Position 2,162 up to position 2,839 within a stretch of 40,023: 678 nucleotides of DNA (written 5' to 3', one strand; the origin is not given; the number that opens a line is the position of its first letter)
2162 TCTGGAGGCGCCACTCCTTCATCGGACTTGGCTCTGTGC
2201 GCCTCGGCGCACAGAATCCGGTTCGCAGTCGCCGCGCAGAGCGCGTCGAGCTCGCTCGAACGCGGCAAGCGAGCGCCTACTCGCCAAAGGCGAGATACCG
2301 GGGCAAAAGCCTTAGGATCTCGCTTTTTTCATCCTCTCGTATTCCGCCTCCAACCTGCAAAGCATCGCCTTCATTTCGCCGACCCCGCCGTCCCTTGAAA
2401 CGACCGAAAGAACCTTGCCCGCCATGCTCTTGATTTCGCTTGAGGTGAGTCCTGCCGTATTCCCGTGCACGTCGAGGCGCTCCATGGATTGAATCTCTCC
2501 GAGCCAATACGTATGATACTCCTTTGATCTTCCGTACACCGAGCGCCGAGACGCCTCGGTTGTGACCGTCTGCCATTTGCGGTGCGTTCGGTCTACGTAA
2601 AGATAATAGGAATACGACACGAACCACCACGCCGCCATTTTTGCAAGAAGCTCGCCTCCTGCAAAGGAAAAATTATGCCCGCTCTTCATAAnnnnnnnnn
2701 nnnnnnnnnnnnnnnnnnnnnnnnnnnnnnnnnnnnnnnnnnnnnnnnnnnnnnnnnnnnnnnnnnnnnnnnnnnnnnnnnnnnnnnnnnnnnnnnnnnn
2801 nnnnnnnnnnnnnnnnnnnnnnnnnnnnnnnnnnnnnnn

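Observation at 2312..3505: Translationally coupled operon of an HTH regulator and two unknown small proteins beside tRNA-Cys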

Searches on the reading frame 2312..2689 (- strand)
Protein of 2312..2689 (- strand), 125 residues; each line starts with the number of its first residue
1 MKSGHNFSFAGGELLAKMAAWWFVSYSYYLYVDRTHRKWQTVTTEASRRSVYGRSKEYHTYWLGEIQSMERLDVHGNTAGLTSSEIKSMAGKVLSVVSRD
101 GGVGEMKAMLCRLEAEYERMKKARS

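Call 4: search_protein_families(library=pfam, proteins=[window:2312-2689:-], max_evalue=1)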
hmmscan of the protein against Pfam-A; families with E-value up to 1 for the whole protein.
window:2312-2689:- (125 aa): 0 families

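Call 5: search_protein_families(library=ncbifam, proteins=[window:2312-2689:-], max_evalue=1)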
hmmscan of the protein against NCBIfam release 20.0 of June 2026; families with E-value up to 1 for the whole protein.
window:2312-2689:- (125 aa): 0 families

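Call 6: search_protein_families(library=padloc, proteins=[window:2312-2689:-], max_evalue=1)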
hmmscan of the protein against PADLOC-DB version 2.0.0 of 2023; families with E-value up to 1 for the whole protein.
window:2312-2689:- (125 aa): 0 families

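Call 7: search_protein_families(library=phrogs, proteins=[window:2312-2689:-], max_evalue=1)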
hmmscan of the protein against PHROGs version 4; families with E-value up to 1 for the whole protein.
window:2312-2689:- (125 aa): 0 families

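Call 9: find_homologous_proteins(query=window:2312-2689:-, max_evalue=0.01)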
Query window:2312-2689:- (125 aa): 13 proteins with E <= 0.01 among 16 candidates.
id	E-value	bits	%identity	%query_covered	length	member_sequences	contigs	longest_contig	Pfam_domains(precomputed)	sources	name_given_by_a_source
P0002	2.2e-72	258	94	100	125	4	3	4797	-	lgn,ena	-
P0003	8.1e-51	189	68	98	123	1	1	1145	-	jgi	jgi:hypothetical protein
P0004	4.6e-50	186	67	98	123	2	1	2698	-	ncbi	-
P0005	9.9e-48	179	65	99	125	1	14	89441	-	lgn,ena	-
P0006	2.0e-47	178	66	97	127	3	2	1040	-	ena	-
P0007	2.5e-47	178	63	98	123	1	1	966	-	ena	-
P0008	9.4e-46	172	64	96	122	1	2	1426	-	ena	-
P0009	9.7e-45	169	61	97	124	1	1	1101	-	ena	-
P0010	7.5e-44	166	65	90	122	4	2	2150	-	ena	-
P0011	6.4e-43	163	62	93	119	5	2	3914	-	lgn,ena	-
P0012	9.0e-40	153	57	98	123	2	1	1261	-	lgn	-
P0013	8.6e-36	140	54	94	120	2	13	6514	-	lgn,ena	-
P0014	1.1e-30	124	48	96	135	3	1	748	-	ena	-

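Call 10: find_encoding_contigs(protein=P0005, flank=6000, max_places=4)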
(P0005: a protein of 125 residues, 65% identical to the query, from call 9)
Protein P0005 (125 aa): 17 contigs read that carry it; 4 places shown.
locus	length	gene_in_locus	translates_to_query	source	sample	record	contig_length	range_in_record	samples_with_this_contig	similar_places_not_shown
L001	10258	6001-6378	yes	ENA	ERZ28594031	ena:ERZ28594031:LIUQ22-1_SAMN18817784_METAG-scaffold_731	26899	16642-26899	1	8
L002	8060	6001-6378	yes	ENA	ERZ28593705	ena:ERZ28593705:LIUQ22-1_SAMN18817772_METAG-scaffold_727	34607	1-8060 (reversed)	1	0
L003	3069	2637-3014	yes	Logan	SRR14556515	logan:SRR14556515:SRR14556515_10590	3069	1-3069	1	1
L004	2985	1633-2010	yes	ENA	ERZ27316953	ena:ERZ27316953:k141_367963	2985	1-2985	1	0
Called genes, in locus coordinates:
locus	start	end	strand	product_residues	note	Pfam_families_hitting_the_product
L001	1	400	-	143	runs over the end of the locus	PF13328:HD_4 (weak)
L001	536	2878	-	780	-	PF13306:LRR_5, PF13855:LRR_8 (faint), PF13306:LRR_5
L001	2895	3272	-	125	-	-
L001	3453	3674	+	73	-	PF13560:HTH_31, PF12844:HTH_19, PF01381:HTH_3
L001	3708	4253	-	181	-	PF14317:YcxB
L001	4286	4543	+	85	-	-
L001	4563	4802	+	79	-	-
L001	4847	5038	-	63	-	-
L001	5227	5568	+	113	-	-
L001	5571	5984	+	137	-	-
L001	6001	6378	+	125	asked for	-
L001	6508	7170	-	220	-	PF02254:TrkA_N, PF02080:TrkA_C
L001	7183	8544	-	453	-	PF02386:TrkH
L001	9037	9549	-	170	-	-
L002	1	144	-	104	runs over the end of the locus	-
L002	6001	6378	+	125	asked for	-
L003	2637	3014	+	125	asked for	-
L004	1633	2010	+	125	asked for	-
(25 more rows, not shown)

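Call 11: find_encoding_contigs(protein=P0013, flank=6000, max_places=4)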
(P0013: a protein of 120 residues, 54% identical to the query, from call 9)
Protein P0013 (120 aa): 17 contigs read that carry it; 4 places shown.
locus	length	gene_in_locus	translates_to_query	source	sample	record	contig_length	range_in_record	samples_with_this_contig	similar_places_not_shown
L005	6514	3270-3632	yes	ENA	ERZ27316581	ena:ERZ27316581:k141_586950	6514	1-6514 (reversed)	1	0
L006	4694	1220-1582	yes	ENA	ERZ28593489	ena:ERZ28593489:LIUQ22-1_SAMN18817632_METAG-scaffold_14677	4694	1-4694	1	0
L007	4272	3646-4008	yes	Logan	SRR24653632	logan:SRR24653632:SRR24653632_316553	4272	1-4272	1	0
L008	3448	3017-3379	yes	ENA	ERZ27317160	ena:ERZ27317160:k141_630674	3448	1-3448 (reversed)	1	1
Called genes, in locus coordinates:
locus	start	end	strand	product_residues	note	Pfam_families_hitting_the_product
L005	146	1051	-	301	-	-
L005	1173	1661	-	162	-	-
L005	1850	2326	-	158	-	-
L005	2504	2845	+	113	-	-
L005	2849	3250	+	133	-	-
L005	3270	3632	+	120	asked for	-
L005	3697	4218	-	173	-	-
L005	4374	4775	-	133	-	PF00903:Glyoxalase, PF12681:Glyoxalase_2, PF18029:Glyoxalase_6 (weak)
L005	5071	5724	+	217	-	PF13527:Acetyltransf_9 (weak), PF00583:Acetyltransf_1, PF13508:Acetyltransf_7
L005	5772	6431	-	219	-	PF01381:HTH_3, PF12844:HTH_19, PF13560:HTH_31, PF12674:Zn_ribbon_2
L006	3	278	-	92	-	?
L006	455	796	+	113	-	-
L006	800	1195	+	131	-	-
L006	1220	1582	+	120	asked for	-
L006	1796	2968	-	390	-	PF01139:RtcB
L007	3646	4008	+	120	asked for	-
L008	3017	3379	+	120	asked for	-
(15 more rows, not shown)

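Call 12: find_encoding_contigs(protein=P0002, flank=6000, max_places=3)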
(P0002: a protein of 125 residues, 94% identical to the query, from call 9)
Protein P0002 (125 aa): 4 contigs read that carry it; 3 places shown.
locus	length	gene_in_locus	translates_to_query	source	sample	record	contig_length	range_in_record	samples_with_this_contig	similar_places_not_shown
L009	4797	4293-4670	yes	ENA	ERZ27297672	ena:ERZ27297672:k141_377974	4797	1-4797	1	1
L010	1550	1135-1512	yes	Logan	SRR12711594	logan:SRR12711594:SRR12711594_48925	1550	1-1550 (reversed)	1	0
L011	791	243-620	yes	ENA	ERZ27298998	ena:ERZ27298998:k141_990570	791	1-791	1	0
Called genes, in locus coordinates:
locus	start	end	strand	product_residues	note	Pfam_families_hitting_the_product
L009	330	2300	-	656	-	PF01676:Metalloenzyme, PF01663:Phosphodiest, PF00884:Sulfatase (weak)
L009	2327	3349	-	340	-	PF00294:PfkB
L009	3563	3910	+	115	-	-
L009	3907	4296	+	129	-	-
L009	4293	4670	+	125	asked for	-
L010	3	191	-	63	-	?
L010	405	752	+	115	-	-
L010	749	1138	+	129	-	-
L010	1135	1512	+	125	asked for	-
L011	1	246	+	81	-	?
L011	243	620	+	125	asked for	-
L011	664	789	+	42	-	?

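Call 18: find_related_loci(query=A1, collection=genome_contigs, flank=8000)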
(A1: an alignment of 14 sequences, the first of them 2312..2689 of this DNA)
Query A1 (125 aa) in genome_contigs; peptide patterns used: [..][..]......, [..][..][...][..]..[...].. (x = any residue, [..] = any of these).
36 stretches matched a pattern; 6 encode a relative of the query (tblastn E <= 1e-3); 6 distinct loci.
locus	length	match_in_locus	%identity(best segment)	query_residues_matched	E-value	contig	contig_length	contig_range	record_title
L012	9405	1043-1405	62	2-122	8e-52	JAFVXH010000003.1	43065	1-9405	MAG: Clostridia bacterium isolate RGIG5479 Sheep_Colon-5__c78742, whole genome shotgun sequence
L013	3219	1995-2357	62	2-122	8e-52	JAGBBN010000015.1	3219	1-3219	MAG: Clostridia bacterium isolate RGIG8968 Water_deer_Rectum-2__c282926, whole genome shotgun sequence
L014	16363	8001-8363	62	2-122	8e-52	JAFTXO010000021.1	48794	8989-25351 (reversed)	MAG: Clostridia bacterium isolate RGIG4241 Roe_deer_Colon-4__c206126, whole genome shotgun sequence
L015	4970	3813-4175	61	2-122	4e-51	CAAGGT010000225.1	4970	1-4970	MAG TPA_asm: Bacteroidaceae bacterium, isolate HGM04608, WGS project CAAGGT010000000 data, contig: SRS476212_64_k119_327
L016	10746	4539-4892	54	1-118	4e-43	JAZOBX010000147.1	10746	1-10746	MAG: Eubacteriales bacterium isolate T1900044757_TS20190223.MAGScoT_cleanbin_000061 SGB_2310_k141_303211, whole genome s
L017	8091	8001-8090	77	2-31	1e-11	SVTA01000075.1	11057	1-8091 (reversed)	MAG: Oscillospiraceae bacterium isolate SIG683 NODE_96380_length_11057_cov_1.921317, whole genome shotgun sequence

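Call 25: search_solved_structures(query=A1, max_evalue=10)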
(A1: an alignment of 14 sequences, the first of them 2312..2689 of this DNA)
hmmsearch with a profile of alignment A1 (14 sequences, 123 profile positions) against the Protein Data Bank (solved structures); distinct sequences matched with E-value up to 10: 7.
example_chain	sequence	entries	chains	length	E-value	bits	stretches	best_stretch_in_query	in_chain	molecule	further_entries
7xpz_A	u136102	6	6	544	0.4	14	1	20-56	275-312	Reduced folate transporter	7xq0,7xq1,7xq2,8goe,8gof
7tx6_A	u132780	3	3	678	0.4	13.9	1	20-56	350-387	Reduced folate transporter,Soluble cytochrome b562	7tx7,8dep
8hii_A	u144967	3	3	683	0.43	13.9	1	20-56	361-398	BRIL-SLC19A1 chimera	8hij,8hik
7xtk_A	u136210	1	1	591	0.45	13.8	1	20-56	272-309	Reduced folate transporter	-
9joz_A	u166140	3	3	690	0.67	13.2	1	20-55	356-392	Soluble cytochrome b562,Reduced folate transporter,fusion protein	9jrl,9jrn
9jri_A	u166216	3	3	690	0.97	12.7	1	20-56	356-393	Soluble cytochrome b562,Reduced folate transporter,fusion protein | Soluble cytochrome b562,Reduced folate transporter,Soluble cytochrome b562,Reduced folate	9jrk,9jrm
6xr2_A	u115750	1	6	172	6.1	10.1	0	80-120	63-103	dTor_3x57R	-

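Call 26: predict_structure(alignment_id=A1)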
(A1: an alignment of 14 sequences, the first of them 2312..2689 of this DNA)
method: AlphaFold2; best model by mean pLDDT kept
length: 125 residues; sequences in the alignment: 14
mean_pLDDT: 62.3   pTM: 0.56
mean pLDDT of the five models: 62.3, 61.1, 59.6, 59.3, 58.0
residues with pLDDT >= 90: 0; 70-90: 52; 50-70: 35; < 50: 38
segments of 3 or more residues with pLDDT < 50: 1-20, 25-37
pLDDT, mean of each block of 10 residues (from residue 1): 33 42 48 43 60 68 73 54 72 79 84 84 78
secondary structure, 60 per line:
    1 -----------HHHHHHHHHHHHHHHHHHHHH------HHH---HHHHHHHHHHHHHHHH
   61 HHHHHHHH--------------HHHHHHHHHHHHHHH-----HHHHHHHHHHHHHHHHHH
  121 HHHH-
elements in order: H12-32 H45-68 H83-97 H103-124

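Call 60: search_dna_similar(query=window:2312-2689:-, collection=phages, mode=protein, max_evalue=0.01)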
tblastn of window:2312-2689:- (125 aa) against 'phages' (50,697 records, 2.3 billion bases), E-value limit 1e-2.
No match.

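Call 75: fold_search(model_id=the predicted structure, library=pdb)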
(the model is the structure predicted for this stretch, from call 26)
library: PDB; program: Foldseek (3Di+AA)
matches with E <= 10: 32; with E <= 0.001: 0
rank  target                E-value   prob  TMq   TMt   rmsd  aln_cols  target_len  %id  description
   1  6wul_A                1.8e+00  0.10  0.22  0.12  13.0       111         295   14  Mitochondrial SAM complex - dimer 1 in detergent (released 2020-08-12)
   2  8om7_A                2.1e+00  0.07  0.20  0.06  15.1       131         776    9  Human Mitochondrial Lon Y186E Mutant ADP Bound (released 2024-04-10)
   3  8ojl_A                2.9e+00  0.04  0.19  0.06  15.3       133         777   14  Human Mitochondrial Lon Y394E Mutant ADP Bound (released 2024-04-03)
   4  8qae_C                3.3e+00  0.04  0.17  0.21  15.5        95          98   10  X-ray crystal structure of a de novo designed single-chain antiparallel 6-helix alpha-helical barrel, sc-apCC-6-SLLA (released 2024-07-03)
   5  3uum_B                3.5e+00  0.06  0.20  0.20  15.3       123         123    8  Crystal Structure of N-terminal first spectrin repeat of utrophin (released 2012-09-19)
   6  4l8i_A                4.3e+00  0.04  0.18  0.20  15.8       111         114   14  Crystal structure of RSV epitope scaffold FFL_005 (released 2014-02-12)
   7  6f03_D                4.3e+00  0.03  0.18  0.15  18.1       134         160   17  The crystal structure of secreted antigen BPSL2520 (released 2018-12-05)
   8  3uum_A                4.9e+00  0.05  0.23  0.23  14.4       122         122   15  Crystal Structure of N-terminal first spectrin repeat of utrophin (released 2012-09-19)
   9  2bvj_B                4.9e+00  0.04  0.23  0.10  13.0       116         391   18  Ligand-free structure of cytochrome P450 PikC (CYP107L1) (released 2006-07-03)
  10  2iub_H                5.2e+00  0.06  0.24  0.10  15.7       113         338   12  Crystal structure of a divalent metal ion transporter CorA at 2.9 A resolution. (released 2006-08-03)
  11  6jh1_A                5.2e+00  0.04  0.19  0.25  12.1       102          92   12  Crystal structure of bISG15/NS1B complex (released 2019-10-16)
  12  2ycd                  5.2e+00  0.03  0.21  0.15  14.8       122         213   15  Structure of a novel Glutathione Transferase from Agrobacterium tumefaciens. (released 2012-03-28)
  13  6f03_B                6.1e+00  0.02  0.18  0.15  18.0       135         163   18  The crystal structure of secreted antigen BPSL2520 (released 2018-12-05)
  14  5lki_A                6.5e+00  0.03  0.19  0.03  23.2       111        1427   15  Cryo-EM structure of the Tc toxin TcdA1 in its pore state (released 2016-08-31)
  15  5b02_A                6.9e+00  0.05  0.27  0.17  12.3       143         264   15  Structure of the prenyltransferase MoeN5 with a fusion protein tag of Sso7d (released 2016-03-23)
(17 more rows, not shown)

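Call 79: find_related_loci(query=A1, collection=viral_contigs, flank=6000)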
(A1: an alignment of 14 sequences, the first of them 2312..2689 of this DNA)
Query A1 (125 aa) in viral_contigs; peptide patterns used: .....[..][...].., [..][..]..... (x = any residue, [..] = any of these).
106 stretches matched a pattern, but none encodes a relative of the query by tblastn (E <= 1e-3).
